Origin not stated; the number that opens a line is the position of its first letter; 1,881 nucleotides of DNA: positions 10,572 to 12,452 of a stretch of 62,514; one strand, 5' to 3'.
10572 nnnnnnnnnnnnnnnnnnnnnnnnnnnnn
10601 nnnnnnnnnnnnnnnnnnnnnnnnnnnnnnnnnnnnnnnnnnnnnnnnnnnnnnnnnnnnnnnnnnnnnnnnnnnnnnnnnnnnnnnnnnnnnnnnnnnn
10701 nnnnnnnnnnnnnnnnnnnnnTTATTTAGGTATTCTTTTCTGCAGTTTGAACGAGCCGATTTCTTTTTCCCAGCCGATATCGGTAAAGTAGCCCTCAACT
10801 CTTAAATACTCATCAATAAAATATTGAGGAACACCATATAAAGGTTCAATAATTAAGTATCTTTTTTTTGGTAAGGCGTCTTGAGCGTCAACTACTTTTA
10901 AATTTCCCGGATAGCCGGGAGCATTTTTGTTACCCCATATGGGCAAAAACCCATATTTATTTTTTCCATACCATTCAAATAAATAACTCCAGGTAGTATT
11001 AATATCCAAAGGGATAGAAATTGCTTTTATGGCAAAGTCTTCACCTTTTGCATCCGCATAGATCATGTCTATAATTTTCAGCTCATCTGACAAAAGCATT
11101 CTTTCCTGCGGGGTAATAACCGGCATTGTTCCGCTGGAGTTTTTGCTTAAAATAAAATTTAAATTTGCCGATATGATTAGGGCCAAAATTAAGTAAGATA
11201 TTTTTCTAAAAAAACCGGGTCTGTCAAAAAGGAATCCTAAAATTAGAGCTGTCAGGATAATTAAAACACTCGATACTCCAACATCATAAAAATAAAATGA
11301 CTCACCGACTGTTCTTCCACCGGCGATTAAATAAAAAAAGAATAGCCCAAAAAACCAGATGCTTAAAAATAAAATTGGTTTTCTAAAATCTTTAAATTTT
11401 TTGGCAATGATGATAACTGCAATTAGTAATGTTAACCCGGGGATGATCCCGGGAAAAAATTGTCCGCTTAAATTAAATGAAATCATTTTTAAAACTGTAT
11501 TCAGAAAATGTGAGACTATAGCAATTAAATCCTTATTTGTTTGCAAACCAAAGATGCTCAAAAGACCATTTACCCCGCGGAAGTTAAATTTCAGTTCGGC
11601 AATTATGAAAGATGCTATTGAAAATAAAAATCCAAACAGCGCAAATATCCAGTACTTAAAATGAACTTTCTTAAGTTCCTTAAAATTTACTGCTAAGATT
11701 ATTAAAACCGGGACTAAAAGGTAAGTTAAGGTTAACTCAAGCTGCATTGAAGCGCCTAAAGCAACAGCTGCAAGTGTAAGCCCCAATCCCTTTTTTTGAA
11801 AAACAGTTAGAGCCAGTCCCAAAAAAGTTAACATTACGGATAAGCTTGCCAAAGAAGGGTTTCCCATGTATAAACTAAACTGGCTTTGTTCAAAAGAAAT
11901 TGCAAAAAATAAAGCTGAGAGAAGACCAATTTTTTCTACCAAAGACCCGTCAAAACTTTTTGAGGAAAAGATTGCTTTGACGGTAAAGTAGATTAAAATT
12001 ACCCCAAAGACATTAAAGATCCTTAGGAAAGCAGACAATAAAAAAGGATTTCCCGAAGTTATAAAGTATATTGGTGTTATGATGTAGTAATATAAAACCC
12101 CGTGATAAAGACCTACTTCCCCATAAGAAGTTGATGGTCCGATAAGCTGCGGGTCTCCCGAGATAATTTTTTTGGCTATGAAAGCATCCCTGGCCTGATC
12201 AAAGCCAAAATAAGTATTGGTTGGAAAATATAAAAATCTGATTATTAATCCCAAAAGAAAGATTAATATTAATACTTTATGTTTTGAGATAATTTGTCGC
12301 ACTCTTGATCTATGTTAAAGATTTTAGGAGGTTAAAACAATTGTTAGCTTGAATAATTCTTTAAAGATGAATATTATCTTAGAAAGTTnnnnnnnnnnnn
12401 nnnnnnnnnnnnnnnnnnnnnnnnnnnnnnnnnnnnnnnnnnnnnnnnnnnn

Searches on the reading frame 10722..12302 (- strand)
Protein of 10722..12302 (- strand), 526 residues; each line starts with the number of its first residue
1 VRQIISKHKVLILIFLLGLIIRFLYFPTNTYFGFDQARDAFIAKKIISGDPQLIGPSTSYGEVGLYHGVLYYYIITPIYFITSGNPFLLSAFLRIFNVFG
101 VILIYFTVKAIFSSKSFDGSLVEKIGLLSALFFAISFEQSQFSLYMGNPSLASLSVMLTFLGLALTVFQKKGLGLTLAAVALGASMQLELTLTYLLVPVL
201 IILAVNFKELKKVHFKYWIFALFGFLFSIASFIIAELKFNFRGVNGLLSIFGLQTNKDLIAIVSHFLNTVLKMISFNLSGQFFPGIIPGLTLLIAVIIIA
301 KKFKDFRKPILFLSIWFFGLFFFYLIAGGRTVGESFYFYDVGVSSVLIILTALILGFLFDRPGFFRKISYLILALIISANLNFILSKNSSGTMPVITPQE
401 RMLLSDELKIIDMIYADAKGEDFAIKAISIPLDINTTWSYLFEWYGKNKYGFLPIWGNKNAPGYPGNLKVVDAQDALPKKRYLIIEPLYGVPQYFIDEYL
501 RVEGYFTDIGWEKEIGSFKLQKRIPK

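Call 3: search_protein_families(library=pfam, proteins=[window:10722-12302:-], max_evalue=0.01)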
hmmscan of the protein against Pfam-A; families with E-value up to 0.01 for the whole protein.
window:10722-12302:- (526 aa): 1 family
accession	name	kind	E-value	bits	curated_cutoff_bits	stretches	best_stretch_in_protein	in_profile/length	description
PF13231.12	PMT_2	-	0.01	16.5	26.1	1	67-228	2-155/160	Dolichyl-phosphate-mannose-protein mannosyltransferase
